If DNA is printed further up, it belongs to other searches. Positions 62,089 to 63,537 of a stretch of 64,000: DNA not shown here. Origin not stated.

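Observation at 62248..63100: The same repeat families interrupt the PP-loop ATPase gene in frame, including at its C-terminus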

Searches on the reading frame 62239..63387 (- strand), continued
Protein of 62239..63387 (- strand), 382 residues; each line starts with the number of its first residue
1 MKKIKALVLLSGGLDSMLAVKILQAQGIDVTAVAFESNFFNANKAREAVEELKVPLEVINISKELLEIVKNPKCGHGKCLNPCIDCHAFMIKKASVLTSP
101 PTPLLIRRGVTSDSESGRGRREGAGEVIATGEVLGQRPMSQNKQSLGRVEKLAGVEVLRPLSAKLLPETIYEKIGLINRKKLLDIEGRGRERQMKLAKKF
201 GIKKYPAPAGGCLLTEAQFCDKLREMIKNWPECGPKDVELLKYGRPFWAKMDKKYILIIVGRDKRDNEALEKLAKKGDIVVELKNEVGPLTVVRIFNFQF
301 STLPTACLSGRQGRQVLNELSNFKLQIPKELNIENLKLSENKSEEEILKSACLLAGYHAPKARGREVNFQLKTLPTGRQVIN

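Call 65: find_encoding_contigs(protein=P0032, flank=3000, max_places=1)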
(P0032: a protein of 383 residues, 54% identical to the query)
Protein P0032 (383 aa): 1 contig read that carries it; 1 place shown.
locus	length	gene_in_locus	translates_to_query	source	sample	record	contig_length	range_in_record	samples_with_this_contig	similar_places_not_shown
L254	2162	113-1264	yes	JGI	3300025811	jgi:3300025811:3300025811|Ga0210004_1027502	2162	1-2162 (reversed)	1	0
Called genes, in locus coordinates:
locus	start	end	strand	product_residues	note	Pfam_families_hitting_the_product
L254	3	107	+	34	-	?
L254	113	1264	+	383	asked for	PF02568:ThiI, PF03054:tRNA_Me_trans, PF24167:DUF7411 (weak), PF18297:NFACT-R_2 (faint)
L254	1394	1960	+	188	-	PF04011:LemA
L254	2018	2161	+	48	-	?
